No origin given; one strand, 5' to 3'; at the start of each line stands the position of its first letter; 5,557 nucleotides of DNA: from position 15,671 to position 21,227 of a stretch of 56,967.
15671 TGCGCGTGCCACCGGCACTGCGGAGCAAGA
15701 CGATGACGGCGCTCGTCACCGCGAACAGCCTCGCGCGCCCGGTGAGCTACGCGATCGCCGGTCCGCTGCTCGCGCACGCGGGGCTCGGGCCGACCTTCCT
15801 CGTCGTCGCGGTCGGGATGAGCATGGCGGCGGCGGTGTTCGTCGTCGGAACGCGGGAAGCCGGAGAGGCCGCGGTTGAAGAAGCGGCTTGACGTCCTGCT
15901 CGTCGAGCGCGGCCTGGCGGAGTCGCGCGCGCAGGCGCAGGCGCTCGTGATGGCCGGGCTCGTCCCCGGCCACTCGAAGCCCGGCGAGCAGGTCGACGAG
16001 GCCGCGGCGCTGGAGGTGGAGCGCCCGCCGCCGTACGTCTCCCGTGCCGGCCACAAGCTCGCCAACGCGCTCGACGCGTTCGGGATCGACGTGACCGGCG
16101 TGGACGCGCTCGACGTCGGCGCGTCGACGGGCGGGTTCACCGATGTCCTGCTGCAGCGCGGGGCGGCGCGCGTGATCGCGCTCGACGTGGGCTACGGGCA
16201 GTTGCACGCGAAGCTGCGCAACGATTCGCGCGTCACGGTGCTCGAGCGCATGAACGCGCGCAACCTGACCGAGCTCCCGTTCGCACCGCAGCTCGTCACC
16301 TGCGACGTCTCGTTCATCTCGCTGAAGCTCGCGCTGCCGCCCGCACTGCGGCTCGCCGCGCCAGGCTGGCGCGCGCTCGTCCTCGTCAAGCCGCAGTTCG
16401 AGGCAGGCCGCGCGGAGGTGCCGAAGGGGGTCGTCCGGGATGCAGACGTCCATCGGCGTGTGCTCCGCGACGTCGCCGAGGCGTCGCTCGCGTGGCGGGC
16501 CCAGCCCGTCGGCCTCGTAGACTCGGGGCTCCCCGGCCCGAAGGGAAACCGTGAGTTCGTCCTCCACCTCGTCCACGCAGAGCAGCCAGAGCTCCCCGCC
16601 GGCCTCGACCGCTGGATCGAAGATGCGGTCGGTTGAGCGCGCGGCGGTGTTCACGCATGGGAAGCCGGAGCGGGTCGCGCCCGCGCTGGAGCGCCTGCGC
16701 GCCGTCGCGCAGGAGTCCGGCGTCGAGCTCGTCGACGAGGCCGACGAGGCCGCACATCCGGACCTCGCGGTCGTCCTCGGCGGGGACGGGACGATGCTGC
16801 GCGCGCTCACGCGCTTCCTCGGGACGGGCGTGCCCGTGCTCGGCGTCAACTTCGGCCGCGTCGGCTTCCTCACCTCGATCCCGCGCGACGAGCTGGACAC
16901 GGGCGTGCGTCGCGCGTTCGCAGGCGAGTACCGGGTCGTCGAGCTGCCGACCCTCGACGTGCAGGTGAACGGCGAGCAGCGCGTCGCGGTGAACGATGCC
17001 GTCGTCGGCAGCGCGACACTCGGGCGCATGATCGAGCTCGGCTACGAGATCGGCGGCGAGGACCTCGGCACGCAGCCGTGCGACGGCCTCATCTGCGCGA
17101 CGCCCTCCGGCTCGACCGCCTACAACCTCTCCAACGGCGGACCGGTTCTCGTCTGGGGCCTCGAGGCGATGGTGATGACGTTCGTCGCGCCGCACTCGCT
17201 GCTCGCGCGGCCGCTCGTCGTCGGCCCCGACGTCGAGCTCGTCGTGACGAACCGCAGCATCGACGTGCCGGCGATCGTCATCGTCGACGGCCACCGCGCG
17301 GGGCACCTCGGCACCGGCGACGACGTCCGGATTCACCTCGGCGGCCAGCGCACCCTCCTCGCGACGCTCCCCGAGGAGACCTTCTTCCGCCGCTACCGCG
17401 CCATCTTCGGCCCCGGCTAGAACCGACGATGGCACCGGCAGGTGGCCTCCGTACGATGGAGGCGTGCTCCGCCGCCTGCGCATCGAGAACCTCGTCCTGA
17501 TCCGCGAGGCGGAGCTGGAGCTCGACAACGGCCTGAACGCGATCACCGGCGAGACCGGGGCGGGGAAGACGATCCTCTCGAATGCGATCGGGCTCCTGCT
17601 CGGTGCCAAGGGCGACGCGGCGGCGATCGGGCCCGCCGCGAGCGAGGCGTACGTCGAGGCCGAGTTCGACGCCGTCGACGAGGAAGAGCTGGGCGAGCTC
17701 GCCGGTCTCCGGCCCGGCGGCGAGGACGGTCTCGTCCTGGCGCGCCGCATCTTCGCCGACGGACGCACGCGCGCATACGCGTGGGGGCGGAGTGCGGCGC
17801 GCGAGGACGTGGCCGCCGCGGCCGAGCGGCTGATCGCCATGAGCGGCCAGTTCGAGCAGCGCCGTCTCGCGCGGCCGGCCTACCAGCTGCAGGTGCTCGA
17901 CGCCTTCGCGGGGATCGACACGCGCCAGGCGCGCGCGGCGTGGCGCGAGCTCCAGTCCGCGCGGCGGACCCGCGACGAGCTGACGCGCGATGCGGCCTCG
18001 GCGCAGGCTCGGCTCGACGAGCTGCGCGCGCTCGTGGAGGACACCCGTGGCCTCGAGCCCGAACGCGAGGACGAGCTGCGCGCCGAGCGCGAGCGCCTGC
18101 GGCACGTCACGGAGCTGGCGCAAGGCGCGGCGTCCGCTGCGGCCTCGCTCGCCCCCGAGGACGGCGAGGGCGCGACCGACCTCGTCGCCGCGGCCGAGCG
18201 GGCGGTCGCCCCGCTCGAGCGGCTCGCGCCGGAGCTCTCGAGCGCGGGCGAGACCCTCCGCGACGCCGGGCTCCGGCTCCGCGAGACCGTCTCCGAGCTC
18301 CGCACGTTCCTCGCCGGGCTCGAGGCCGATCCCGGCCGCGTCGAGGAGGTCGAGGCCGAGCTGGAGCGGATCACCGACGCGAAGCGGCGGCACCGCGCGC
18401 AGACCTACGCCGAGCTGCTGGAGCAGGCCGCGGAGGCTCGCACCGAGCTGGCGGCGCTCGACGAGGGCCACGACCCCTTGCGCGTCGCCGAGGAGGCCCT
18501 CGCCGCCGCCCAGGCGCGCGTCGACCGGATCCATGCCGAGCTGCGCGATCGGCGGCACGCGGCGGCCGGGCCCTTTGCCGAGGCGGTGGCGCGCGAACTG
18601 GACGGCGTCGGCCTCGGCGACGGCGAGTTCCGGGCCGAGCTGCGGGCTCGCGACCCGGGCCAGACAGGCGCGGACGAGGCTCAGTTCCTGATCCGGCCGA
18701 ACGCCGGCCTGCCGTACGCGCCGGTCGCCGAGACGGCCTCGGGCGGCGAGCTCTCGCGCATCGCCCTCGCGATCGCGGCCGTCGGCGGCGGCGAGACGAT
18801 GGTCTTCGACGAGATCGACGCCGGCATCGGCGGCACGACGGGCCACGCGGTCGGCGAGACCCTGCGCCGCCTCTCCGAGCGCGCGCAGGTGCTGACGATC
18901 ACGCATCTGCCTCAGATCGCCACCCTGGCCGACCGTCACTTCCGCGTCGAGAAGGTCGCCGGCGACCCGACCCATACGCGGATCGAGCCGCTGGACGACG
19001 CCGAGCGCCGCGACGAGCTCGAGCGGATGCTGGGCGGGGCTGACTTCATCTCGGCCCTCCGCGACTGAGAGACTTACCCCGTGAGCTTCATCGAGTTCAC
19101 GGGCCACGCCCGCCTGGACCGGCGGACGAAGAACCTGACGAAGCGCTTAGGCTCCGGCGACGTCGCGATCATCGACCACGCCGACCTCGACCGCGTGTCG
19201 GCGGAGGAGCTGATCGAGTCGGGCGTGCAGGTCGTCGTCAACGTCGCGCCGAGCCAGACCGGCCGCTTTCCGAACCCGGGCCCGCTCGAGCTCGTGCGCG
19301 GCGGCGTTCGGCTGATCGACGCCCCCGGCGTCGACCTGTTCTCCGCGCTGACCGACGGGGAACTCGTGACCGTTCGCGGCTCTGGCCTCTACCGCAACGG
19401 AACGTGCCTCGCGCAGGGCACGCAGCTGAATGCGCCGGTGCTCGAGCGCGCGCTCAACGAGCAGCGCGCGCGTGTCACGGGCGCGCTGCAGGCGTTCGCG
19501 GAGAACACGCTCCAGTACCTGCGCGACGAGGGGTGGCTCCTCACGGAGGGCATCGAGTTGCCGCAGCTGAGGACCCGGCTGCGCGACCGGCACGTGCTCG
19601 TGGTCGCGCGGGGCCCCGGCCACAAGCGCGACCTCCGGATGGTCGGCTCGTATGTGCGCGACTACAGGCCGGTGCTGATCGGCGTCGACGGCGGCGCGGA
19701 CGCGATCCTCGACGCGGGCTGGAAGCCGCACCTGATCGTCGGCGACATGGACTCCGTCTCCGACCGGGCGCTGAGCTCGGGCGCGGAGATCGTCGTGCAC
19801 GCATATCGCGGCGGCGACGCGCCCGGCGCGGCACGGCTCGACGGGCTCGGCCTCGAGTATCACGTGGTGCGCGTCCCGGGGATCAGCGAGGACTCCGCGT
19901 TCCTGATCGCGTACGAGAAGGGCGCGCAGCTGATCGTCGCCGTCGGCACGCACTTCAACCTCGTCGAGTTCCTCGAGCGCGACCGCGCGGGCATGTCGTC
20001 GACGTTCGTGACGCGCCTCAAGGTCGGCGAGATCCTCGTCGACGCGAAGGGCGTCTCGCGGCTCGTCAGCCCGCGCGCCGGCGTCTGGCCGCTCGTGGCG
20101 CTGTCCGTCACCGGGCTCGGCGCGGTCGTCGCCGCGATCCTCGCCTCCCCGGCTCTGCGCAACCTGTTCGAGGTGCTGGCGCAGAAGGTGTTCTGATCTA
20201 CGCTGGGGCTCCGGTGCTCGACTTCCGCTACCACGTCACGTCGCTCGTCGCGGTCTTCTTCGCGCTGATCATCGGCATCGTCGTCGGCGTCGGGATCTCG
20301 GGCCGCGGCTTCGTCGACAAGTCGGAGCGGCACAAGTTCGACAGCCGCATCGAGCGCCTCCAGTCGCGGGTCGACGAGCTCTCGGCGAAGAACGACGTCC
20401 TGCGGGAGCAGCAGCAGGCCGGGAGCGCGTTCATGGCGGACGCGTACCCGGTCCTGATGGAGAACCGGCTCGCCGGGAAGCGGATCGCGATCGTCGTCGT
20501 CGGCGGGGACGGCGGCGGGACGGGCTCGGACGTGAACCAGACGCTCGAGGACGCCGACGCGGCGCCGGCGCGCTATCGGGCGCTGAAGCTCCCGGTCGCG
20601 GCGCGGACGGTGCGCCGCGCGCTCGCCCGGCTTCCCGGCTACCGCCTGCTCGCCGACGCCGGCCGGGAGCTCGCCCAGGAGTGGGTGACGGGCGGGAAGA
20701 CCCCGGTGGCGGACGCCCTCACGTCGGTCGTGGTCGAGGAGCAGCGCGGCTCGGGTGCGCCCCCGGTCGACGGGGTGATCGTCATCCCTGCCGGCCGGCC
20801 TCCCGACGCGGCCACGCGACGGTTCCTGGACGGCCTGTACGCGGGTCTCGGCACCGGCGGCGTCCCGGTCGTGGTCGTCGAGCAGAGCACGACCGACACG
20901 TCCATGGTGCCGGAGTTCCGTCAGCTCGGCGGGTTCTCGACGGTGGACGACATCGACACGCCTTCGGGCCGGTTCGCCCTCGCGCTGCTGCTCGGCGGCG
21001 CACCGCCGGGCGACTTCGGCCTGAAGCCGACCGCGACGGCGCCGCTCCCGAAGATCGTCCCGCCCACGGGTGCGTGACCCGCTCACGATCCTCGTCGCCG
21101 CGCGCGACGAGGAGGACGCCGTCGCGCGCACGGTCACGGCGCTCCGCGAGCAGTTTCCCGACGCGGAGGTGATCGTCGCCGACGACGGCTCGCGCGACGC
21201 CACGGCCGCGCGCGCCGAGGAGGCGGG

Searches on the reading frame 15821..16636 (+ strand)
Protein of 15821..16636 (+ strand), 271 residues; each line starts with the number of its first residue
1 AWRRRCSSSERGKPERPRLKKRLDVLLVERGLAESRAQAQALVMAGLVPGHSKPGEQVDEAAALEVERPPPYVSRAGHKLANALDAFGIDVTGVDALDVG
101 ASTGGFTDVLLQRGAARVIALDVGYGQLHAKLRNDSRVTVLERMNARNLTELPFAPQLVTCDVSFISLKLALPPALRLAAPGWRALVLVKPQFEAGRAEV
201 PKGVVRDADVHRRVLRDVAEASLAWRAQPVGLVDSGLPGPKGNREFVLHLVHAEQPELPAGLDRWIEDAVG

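Call 45: search_protein_families(library=pfam, proteins=[window:15821-16636:+], max_evalue=0.00001)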
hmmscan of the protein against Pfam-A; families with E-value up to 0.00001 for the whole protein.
window:15821-16636:+ (271 aa): 2 families
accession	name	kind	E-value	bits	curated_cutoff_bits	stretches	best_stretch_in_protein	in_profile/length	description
PF01728.25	FtsJ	-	6.4e-38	130.9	24.1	1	72-250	1-179/181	FtsJ-like methyltransferase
PF01479.30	S4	-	2.9e-06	27.3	22.8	1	22-48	2-28/48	S4 domain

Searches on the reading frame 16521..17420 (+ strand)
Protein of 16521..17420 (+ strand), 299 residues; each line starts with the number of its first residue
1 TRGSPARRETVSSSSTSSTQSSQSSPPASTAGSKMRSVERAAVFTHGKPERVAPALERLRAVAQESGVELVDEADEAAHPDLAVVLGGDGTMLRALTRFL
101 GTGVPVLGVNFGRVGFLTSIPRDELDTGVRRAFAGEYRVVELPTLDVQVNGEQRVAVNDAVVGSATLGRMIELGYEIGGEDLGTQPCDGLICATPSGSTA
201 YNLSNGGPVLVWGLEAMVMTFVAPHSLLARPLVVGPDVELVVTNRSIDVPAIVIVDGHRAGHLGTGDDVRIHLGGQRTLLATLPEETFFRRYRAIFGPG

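Call 45: search_protein_families(library=pfam, proteins=[window:16521-17420:+], max_evalue=0.00001)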
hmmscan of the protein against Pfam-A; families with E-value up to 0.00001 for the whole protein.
window:16521-17420:+ (299 aa): 2 families
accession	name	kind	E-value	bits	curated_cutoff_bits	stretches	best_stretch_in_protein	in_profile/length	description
PF20143.4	NAD_kinase_C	-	2e-19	70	23.7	1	158-276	2-119/126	ATP-NAD kinase C-terminal domain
PF01513.26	NAD_kinase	-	3.9e-14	53.5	25.5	1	77-137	70-130/130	ATP-NAD kinase N-terminal domain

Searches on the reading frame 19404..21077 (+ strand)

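Call 8: search_protein_families(library=pfam, proteins=[window:19404-21077:+], max_evalue=0.001)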
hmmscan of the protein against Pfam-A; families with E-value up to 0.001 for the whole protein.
window:19404-21077:+ (557 aa): 1 family
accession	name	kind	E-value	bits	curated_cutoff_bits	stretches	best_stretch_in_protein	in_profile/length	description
PF11382.13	MctB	-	2.6e-33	116.4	25.6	1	272-549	2-306/306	Copper transport outer membrane protein, MctB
